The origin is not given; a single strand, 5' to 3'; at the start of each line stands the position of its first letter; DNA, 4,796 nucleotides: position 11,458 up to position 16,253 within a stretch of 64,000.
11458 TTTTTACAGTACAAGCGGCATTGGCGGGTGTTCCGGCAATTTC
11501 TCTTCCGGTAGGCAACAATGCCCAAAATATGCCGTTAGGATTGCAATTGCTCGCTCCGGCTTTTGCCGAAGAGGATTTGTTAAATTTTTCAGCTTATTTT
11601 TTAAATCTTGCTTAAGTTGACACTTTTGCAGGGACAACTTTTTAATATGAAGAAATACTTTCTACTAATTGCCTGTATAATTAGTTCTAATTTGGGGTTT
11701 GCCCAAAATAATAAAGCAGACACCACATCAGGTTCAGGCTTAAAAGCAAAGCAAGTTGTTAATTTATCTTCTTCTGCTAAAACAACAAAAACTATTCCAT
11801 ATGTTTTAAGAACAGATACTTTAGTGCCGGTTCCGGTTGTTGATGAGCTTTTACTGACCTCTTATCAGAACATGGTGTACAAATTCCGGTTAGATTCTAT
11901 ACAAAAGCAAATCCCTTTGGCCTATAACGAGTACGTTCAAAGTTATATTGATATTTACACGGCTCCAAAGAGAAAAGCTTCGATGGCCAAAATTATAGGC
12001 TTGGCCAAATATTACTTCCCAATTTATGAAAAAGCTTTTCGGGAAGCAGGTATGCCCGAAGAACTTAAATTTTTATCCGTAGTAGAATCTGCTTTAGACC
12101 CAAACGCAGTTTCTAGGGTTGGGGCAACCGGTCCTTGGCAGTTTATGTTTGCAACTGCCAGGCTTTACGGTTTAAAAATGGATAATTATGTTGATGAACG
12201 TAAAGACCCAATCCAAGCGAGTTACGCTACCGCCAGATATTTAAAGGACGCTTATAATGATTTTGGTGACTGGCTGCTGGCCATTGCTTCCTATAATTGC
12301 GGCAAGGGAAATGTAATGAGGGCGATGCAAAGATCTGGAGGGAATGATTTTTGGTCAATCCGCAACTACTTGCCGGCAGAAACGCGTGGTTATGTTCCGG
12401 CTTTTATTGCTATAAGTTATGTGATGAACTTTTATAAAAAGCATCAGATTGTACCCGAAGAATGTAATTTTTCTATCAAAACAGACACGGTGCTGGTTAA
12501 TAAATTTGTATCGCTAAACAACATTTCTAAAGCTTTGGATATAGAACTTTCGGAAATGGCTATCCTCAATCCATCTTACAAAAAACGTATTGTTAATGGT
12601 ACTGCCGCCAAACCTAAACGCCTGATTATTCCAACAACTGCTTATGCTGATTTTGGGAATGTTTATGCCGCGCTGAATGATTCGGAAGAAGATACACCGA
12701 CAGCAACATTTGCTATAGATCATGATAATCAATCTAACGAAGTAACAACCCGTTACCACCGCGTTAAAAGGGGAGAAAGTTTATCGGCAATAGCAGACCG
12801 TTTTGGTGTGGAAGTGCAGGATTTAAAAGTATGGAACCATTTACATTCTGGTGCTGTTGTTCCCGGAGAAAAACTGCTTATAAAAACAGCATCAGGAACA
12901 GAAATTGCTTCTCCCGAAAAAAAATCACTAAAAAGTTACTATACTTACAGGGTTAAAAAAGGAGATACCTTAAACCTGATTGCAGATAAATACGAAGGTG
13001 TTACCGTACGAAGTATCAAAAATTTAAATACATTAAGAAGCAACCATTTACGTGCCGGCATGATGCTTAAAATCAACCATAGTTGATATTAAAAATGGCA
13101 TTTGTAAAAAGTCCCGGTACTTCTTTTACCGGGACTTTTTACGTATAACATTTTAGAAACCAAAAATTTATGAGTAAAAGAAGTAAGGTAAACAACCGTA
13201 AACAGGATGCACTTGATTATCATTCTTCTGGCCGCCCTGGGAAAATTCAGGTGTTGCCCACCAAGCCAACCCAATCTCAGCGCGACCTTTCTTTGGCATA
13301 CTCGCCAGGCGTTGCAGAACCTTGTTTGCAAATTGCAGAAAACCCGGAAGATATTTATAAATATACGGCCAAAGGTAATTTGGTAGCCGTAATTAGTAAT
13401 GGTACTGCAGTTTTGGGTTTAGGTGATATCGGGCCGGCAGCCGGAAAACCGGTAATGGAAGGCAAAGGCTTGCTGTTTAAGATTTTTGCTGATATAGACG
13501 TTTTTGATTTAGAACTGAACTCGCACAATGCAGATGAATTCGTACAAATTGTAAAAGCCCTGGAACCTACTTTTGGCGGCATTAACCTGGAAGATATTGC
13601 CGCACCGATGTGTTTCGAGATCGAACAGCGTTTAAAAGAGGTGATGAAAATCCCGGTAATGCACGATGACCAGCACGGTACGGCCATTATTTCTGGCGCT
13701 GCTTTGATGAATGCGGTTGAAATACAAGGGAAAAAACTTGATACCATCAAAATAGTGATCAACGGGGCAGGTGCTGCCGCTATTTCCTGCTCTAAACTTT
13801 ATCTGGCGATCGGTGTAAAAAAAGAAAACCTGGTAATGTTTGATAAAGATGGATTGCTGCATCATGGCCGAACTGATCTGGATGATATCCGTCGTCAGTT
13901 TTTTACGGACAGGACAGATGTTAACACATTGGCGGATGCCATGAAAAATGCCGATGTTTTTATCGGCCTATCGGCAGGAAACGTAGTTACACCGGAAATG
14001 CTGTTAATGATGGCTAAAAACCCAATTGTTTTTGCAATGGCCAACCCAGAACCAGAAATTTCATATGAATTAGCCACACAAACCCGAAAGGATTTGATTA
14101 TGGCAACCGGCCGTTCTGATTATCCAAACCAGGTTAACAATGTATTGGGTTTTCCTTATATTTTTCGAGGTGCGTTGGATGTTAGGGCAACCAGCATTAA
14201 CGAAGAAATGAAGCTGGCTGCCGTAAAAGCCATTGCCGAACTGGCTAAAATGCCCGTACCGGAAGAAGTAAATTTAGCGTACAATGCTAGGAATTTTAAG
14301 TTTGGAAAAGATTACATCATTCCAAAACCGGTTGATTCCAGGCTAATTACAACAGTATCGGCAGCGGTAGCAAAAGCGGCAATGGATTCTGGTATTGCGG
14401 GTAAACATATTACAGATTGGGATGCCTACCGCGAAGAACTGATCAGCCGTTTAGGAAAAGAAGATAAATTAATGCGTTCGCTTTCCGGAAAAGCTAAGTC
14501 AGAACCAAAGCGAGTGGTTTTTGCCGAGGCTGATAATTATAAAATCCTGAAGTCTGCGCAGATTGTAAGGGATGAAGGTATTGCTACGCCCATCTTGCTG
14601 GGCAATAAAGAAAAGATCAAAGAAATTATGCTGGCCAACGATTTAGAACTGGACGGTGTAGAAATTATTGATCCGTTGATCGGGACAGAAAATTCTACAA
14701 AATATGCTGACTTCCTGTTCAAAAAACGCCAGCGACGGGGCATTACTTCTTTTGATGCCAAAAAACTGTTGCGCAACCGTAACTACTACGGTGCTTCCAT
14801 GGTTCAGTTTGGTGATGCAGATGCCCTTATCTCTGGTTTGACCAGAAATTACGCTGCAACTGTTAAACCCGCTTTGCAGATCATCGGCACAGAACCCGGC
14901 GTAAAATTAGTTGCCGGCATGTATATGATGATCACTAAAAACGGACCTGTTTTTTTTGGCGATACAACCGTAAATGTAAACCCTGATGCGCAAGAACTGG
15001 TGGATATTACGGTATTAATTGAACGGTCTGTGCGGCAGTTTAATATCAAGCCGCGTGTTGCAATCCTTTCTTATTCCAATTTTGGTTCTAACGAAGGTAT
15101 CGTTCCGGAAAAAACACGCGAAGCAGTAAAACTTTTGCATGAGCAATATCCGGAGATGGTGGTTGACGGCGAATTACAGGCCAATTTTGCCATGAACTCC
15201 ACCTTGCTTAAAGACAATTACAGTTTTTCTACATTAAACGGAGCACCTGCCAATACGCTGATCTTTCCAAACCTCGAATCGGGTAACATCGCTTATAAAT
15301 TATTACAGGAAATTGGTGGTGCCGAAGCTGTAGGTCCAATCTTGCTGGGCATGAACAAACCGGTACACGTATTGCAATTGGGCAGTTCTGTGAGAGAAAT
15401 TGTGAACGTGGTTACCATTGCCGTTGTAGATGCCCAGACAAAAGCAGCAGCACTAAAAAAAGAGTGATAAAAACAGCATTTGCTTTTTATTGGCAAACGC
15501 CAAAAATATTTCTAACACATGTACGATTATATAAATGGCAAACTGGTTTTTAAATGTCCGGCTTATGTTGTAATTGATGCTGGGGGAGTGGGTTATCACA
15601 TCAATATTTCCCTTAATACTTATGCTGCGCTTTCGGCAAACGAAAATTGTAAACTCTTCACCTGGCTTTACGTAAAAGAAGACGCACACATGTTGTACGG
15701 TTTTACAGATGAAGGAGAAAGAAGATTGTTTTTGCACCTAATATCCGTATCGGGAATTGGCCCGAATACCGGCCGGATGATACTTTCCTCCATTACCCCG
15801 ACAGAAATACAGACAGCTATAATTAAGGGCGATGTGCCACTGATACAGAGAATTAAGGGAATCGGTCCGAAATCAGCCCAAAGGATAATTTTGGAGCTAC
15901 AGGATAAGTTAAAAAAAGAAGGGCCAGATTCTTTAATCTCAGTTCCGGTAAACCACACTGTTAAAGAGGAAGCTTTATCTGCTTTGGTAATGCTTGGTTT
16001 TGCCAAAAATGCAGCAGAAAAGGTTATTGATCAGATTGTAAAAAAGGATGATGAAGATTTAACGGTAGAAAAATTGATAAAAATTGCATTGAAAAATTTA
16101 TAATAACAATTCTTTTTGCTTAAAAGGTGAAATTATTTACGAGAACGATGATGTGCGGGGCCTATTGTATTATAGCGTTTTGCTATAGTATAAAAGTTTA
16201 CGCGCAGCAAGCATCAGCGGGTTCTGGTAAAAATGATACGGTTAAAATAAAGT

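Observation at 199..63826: Hyper-abundant oriented oligomer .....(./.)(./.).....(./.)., about one copy per kb in spacers and inside unrelated genes: candidate DNA-uptake-type signal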

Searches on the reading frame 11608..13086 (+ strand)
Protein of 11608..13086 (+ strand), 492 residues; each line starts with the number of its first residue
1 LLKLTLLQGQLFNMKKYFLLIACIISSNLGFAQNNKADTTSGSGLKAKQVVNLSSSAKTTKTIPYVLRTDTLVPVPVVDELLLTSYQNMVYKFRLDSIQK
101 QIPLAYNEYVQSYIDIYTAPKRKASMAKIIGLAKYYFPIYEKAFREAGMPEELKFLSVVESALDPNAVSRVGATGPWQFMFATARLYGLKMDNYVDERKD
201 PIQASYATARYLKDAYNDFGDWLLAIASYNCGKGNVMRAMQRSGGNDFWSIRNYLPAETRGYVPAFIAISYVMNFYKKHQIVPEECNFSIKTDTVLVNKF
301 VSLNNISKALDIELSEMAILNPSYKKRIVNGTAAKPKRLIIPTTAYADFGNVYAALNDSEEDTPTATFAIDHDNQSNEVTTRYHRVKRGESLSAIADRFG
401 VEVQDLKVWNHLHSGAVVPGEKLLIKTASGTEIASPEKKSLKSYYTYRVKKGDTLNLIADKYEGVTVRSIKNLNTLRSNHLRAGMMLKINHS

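Call 9: search_protein_families(library=ncbifam, proteins=[window:11608-13086:+])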
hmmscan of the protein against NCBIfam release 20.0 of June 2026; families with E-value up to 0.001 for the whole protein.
window:11608-13086:+ (492 aa): 16 families
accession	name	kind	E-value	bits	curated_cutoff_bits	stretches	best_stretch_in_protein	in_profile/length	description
NF008050.0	PRK10783.1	equivalog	4.6e-57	193.3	508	1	92-487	64-445/457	murein transglycosylase D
NF004974.0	PRK06347.1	equivalog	5.2e-16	58.8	701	1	363-489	461-591/592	1,4-beta-N-acetylmuramoylhydrolase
NF042931.1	SAG1386_EF1546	equivalog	4.8e-11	43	80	1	360-426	89-158/158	SAG1386/EF1546 family surface-associated protein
NF010495.0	PRK13914.1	equivalog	7.6e-10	38.3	647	1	379-436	197-254/481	invasion associated endopeptidase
NF010723.1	PRK14125.1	equivalog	1e-09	38.2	60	1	437-489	25-84/87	cell division suppressor protein YneA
NF041208.1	celldiv_DipM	equivalog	2.4e-09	36.9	740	1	363-432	165-234/419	cell division endopeptidase DipM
NF008631.0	PRK11619.1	equivalog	1.8e-08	33.2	536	1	159-278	503-630/644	murein transglycosylase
NF047373.1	BB0259_flg_lyt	exception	8e-08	31.5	234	1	159-248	572-664/705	flagellar assembly lytic transglycosylase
TIGR02899.1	spore_safA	subfamily_domain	8.4e-07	28.8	67.85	0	449-476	1-27/44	SafA/ExsA family spore coat assembly protein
NF047755.1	LIC_10271_M23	exception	2.6e-06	27.3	180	0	379-440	22-83/207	LIC_10271 family cell wall hydrolase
NF040883.1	amid_act_ActS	equivalog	6.4e-06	25.6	375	0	423-490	15-79/242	amidase activator ActS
NF050804.1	CellDivDipMCaul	equivalog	2.2e-05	23.5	900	1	381-478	133-217/634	cell division endopeptidase DipM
NF052398.1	Agg_Promo_Fact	equivalog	0.00025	21.3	170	0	445-489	29-73/202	aggregation-promoting factor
TIGR02907.1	spore_VI_D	equivalog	0.00028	20.6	169.85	0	382-422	300-340/344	stage VI sporulation protein D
NF008112.0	PRK10859.1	equivalog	0.00044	18.8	354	1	137-240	287-394/483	membrane-bound lytic murein transglycosylase MltF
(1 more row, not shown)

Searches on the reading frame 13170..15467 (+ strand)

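Call 9: search_protein_families(library=ncbifam, proteins=[window:13170-15467:+])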
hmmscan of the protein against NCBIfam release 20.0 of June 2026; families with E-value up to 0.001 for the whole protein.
window:13170-15467:+ (765 aa): 11 families
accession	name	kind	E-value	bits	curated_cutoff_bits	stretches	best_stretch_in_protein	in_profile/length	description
NF009501.0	PRK12861.1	subfamily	1.3e-236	787.4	1178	1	8-757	5-762/764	NADP-dependent malic enzyme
NF007233.1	PRK09653.1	subfamily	1e-84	284.8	310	1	434-754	1-318/319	phosphotransacetylase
NF004167.0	PRK05632.1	equivalog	5.6e-83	279.7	418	1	437-758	388-706/708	phosphate acetyltransferase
TIGR00651.1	pta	equivalog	1.9e-78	264.1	311.2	1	449-751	1-303/304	phosphate acetyltransferase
NF010052.0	PRK13529.1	subfamily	6.4e-25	87.8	326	1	122-370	229-510/564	oxaloacetate-decarboxylating malate dehydrogenase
NF004472.0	PRK05805.1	subfamily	1.2e-15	57.4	399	2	443-502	14-73/302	phosphate butyryltransferase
TIGR02706.1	P_butyryltrans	equivalog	4.1e-15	55.7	410.5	2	594-753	133-292/294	phosphate butyryltransferase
NF008852.0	PRK11890.1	subfamily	5.4e-15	55.3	413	1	589-762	137-310/315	phosphate acetyltransferase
NF006045.0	PRK08190.1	subfamily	6e-14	51.7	282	1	589-761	291-463/467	bifunctional enoyl-CoA hydratase/phosphate acetyltransferase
NF041582.1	malolactic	exception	3.8e-13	48.9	850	1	121-417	211-523/536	malolactic enzyme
NF005837.0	PRK07742.1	equivalog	7.2e-10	38.6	409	1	586-756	128-298/299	phosphate butyryltransferase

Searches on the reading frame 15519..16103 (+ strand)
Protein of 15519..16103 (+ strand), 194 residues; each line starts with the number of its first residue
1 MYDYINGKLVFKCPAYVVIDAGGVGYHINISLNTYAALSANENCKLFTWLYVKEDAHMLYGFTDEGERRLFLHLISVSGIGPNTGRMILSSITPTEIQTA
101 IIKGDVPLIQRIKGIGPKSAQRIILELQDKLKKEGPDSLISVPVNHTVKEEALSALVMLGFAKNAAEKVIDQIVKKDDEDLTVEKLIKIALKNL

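Call 9: search_protein_families(library=ncbifam, proteins=[window:15519-16103:+])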
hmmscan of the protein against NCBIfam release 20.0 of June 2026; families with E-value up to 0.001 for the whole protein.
window:15519-16103:+ (194 aa): 2 families
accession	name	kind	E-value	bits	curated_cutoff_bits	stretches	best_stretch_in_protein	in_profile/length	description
TIGR00084.2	ruvA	equivalog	5.5e-62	209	85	1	1-192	1-202/202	Holliday junction branch migration protein RuvA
NF011194.0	PRK14600.1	equivalog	1.1e-26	93.7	180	1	13-194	13-186/188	Holliday junction branch migration protein RuvA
